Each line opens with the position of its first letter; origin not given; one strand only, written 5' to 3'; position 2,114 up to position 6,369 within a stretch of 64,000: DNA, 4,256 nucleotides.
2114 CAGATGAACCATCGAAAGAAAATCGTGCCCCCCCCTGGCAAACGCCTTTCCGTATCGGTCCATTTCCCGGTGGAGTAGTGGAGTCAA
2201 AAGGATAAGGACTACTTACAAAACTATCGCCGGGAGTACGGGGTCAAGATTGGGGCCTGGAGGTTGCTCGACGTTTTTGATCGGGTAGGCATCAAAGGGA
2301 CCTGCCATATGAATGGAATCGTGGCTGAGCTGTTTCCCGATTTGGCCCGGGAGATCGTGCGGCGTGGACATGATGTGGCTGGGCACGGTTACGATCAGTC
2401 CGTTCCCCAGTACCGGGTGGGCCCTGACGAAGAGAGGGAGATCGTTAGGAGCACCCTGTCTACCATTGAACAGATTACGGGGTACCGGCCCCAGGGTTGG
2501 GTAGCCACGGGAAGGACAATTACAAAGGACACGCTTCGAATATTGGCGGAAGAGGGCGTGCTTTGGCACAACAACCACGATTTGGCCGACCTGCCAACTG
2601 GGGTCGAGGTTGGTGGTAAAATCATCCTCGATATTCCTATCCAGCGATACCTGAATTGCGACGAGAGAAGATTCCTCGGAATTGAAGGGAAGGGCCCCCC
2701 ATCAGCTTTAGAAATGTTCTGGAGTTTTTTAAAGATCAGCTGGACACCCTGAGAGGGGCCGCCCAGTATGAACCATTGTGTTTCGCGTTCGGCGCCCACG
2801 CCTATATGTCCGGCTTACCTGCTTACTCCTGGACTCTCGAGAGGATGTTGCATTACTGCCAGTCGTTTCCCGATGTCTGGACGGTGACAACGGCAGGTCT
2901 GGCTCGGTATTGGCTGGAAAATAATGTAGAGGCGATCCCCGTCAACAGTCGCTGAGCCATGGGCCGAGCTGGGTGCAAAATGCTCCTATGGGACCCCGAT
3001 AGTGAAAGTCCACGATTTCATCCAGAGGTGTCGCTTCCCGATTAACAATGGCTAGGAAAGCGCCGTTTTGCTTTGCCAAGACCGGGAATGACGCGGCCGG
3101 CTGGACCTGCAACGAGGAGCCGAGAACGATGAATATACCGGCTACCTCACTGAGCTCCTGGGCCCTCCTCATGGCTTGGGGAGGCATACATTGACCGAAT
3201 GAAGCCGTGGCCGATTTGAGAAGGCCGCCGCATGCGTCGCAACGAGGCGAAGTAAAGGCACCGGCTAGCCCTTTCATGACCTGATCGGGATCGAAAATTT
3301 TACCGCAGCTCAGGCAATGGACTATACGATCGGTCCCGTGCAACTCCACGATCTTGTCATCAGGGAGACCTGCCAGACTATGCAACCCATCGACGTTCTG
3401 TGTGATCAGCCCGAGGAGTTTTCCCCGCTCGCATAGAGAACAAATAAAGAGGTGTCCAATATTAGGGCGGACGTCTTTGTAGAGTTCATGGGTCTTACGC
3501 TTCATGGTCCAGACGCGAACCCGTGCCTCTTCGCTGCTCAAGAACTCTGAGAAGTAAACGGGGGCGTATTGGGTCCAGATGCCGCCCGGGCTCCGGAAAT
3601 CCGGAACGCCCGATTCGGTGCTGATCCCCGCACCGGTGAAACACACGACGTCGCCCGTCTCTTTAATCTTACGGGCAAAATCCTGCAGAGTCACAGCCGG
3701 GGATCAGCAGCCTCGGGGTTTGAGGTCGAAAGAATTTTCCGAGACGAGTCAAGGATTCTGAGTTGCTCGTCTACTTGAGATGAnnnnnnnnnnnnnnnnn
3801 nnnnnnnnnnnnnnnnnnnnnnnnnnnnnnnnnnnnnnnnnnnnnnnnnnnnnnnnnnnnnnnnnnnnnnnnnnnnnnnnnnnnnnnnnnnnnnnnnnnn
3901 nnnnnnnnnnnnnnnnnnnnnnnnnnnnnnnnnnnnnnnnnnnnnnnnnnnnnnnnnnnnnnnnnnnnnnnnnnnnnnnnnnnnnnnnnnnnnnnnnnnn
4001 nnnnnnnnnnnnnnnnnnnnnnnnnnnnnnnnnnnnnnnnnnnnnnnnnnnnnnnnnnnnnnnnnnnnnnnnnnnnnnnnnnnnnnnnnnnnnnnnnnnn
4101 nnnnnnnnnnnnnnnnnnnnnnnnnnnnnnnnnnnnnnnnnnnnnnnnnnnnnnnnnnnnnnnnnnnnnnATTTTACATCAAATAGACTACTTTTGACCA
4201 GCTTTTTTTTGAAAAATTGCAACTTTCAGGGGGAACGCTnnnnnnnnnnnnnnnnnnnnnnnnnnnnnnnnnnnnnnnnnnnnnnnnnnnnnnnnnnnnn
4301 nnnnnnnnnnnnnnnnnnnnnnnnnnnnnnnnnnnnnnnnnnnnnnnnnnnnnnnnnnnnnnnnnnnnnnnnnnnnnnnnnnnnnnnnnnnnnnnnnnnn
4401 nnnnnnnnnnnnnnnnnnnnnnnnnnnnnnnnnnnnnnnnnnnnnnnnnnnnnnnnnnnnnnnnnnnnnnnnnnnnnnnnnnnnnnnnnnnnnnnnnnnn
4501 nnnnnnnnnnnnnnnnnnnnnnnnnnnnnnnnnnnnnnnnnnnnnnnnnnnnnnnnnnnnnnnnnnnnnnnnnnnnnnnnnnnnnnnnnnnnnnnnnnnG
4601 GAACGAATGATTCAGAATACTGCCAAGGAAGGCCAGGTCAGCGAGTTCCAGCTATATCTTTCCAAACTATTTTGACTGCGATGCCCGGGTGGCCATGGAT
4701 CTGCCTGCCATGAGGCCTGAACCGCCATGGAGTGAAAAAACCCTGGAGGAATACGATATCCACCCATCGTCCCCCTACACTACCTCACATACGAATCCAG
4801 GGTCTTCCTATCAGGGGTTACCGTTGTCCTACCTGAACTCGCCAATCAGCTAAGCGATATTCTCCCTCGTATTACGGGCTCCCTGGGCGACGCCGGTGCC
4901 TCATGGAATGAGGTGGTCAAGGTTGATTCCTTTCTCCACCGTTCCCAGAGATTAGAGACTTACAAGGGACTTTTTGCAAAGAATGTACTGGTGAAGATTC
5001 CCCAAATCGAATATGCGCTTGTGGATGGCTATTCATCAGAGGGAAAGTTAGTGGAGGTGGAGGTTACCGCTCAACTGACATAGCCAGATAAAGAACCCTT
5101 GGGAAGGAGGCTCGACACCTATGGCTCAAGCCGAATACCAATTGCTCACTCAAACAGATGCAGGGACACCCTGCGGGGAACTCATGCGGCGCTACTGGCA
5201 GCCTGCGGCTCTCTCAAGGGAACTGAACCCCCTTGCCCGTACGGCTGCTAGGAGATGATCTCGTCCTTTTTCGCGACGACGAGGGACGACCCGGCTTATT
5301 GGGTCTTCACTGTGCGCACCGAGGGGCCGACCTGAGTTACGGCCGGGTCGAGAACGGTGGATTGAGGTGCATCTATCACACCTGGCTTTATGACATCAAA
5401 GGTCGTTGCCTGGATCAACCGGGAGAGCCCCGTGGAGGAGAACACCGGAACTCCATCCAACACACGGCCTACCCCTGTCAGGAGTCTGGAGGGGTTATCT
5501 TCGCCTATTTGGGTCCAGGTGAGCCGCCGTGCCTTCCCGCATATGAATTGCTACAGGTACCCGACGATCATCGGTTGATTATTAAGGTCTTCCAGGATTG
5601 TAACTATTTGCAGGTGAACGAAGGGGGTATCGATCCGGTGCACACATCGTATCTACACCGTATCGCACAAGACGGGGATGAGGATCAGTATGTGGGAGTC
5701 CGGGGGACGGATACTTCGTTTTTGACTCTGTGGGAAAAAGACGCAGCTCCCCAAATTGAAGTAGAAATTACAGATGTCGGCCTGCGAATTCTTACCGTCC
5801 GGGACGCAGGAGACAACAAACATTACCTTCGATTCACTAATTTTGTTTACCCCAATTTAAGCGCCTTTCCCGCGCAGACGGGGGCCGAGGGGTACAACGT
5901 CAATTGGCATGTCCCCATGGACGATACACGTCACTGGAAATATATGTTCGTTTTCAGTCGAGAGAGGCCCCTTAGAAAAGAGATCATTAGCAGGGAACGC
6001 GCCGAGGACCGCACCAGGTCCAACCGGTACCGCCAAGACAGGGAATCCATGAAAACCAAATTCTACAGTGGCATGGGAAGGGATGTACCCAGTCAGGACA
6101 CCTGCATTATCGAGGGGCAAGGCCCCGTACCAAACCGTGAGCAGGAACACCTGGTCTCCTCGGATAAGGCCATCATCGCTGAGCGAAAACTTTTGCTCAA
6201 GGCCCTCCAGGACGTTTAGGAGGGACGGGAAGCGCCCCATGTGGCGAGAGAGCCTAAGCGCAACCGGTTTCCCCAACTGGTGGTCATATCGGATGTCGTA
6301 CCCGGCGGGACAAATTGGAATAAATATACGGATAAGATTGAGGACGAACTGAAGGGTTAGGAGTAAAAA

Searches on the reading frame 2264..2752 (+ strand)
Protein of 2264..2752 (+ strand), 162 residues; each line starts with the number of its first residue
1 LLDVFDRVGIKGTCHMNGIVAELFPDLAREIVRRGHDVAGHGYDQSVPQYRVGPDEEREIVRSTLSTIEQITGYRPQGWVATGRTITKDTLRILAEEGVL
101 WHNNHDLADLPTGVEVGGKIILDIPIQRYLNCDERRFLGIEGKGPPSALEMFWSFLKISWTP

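Call 98: search_protein_families(library=pfam, proteins=[window:2264-2752:+], max_evalue=0.001)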
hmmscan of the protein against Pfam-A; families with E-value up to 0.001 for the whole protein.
window:2264-2752:+ (162 aa): 1 family
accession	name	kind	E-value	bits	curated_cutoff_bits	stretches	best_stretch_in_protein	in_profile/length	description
PF01522.26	Polysacc_deac_1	-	7.3e-11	42.6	23.1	1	1-98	24-120/124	Polysaccharide deacetylase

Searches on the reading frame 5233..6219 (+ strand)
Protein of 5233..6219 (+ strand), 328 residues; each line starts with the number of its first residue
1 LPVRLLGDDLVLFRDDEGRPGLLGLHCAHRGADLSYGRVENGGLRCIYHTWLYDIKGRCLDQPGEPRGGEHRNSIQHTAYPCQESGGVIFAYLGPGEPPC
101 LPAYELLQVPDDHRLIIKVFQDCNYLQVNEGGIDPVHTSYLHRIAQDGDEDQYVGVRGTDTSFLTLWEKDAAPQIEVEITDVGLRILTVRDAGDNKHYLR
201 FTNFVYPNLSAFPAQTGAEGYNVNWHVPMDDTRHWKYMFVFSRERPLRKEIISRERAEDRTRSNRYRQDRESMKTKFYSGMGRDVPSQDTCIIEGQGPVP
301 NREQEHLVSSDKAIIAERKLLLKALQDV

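Call 64: search_protein_families(library=pfam, proteins=[window:5233-6219:+], max_evalue=0.01)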
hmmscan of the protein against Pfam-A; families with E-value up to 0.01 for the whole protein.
window:5233-6219:+ (328 aa): 3 families
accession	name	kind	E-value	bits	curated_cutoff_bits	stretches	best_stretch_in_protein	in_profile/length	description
PF19301.5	LigXa_C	-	3.3e-27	95.9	27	1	106-327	17-248/304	LigXa C-terminal domain like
PF00355.32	Rieske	-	1.5e-13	50.9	20.3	1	3-66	19-82/88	Rieske [2Fe-2S] domain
PF19112.6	VanA_C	-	5.3e-05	23.9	23.5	1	122-324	2-190/193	Vanillate O-demethylase oxygenase C-terminal domain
